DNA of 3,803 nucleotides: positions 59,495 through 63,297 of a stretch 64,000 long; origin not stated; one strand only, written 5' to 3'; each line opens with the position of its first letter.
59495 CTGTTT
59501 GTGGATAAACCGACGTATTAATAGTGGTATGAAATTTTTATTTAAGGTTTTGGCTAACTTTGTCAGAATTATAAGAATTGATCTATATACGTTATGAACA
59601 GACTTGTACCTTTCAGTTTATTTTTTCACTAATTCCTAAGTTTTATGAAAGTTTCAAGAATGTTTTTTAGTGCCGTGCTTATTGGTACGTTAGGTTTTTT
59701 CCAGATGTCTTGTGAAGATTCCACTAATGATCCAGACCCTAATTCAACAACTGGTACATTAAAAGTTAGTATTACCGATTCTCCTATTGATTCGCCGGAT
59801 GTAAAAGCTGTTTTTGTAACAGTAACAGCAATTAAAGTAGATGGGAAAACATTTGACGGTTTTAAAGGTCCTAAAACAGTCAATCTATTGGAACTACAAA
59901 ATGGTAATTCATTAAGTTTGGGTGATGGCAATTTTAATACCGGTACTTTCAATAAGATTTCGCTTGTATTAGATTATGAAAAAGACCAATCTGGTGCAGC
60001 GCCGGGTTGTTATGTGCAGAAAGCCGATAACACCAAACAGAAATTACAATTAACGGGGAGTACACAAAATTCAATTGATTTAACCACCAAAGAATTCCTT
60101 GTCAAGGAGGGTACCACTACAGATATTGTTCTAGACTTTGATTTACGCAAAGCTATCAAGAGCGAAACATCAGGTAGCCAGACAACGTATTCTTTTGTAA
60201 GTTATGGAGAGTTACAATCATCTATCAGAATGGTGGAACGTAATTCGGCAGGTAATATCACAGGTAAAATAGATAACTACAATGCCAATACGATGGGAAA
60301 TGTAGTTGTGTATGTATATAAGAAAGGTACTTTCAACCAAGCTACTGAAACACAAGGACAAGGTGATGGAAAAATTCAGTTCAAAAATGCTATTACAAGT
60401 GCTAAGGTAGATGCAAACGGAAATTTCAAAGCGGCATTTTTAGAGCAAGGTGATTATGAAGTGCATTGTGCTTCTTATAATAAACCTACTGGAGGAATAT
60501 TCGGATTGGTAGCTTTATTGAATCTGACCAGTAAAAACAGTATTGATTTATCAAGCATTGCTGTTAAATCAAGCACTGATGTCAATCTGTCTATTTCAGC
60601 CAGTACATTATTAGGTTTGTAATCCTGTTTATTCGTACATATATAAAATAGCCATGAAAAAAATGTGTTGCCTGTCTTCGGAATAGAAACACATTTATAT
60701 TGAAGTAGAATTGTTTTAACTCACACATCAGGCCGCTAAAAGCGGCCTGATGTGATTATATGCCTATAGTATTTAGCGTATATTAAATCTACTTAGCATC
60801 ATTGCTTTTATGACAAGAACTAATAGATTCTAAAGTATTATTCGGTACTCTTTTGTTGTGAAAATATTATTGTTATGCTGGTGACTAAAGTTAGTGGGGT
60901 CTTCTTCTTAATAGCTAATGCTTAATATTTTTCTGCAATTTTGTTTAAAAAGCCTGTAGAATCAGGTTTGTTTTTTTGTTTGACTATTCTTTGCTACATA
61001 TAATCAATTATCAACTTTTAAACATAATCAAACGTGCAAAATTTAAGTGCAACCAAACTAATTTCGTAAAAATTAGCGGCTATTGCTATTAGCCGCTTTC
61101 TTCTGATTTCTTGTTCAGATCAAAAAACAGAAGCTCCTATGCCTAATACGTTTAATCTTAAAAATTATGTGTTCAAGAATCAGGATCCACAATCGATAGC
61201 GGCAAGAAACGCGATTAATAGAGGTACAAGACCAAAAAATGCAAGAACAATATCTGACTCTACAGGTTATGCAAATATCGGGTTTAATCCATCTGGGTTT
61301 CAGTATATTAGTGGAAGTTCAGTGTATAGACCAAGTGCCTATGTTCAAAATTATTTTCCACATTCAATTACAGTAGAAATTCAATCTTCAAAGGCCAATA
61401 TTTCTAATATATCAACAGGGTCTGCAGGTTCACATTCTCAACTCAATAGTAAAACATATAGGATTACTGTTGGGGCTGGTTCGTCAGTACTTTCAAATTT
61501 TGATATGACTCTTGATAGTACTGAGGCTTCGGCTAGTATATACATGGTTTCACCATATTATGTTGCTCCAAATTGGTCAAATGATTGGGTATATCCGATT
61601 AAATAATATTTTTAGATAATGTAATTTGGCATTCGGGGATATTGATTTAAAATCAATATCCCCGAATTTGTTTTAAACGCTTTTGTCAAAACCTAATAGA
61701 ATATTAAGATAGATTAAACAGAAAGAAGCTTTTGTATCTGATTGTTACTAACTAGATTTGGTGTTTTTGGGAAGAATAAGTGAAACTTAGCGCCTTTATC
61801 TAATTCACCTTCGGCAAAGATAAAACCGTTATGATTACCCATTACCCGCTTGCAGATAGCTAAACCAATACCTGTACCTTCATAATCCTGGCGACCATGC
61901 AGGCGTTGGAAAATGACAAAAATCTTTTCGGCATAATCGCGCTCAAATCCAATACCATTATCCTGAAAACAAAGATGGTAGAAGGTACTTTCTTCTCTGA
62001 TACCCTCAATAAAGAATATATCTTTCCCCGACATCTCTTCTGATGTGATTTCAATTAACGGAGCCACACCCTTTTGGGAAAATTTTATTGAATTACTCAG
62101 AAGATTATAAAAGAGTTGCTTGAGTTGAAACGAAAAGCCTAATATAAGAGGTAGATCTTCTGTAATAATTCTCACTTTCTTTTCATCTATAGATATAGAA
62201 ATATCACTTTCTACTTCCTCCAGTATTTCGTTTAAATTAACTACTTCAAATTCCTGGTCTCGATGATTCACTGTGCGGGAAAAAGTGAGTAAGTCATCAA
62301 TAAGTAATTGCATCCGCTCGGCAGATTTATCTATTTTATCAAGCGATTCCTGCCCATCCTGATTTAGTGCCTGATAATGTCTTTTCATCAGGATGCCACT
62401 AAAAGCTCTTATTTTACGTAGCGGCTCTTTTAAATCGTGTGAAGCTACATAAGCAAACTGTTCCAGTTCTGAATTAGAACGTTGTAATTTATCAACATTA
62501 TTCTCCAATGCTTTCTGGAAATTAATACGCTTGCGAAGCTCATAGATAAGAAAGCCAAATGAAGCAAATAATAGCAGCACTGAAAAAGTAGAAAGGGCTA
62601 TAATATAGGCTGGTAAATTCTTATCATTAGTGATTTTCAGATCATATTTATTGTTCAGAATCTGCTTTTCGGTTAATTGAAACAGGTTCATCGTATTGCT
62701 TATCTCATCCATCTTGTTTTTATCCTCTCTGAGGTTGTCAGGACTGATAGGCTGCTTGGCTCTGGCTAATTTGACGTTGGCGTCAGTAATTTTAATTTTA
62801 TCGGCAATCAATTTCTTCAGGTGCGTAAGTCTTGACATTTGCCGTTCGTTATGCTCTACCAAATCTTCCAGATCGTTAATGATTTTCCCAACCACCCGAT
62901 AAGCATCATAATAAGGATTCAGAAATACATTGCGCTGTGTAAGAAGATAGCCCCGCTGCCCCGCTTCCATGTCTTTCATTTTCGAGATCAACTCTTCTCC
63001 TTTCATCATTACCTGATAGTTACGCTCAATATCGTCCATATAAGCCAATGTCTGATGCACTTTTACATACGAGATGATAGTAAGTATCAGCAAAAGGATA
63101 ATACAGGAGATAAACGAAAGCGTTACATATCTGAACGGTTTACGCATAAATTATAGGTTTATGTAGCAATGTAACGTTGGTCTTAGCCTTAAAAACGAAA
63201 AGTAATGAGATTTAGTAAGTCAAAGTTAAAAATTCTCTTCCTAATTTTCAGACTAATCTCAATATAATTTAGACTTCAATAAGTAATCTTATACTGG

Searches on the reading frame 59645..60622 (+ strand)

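Call 61: search_protein_families(library=pfam, proteins=[window:59645-60622:+], max_evalue=0.00001)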
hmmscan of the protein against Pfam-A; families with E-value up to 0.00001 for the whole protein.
window:59645-60622:+ (325 aa): 1 family
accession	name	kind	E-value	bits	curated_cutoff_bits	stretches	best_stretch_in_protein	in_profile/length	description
PF14321.11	DUF4382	-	1e-22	81.3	25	1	36-177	1-127/136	Domain of unknown function (DUF4382)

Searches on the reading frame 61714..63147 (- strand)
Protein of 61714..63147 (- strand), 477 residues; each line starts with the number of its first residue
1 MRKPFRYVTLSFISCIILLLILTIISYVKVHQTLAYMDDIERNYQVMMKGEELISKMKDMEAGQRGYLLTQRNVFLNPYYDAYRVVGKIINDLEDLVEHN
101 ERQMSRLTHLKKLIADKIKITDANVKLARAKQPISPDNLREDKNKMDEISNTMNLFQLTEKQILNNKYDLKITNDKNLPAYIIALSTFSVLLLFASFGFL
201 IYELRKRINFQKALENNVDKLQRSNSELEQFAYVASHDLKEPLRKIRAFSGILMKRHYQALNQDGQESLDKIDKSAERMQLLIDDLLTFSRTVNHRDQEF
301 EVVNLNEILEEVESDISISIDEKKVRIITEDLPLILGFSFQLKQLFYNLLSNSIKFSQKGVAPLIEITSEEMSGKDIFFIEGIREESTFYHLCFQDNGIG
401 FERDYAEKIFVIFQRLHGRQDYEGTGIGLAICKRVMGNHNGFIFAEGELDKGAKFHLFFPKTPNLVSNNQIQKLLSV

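Call 61: search_protein_families(library=pfam, proteins=[window:61714-63147:-], max_evalue=0.00001)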
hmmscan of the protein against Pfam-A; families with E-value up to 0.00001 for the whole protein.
window:61714-63147:- (477 aa): 3 families
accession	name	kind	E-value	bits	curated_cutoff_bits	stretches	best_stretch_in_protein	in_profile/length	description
PF05227.19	CHASE3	-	3.9e-24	85.5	28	1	38-165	3-133/138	CHASE3 domain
PF02518.31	HATPase_c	-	5.1e-16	59.5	26.4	1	341-462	5-110/111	Histidine kinase-, DNA gyrase B-, and HSP90-like ATPase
PF00512.31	HisKA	-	1.8e-14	53.9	26.9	1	228-291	2-62/66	His Kinase A (phospho-acceptor) domain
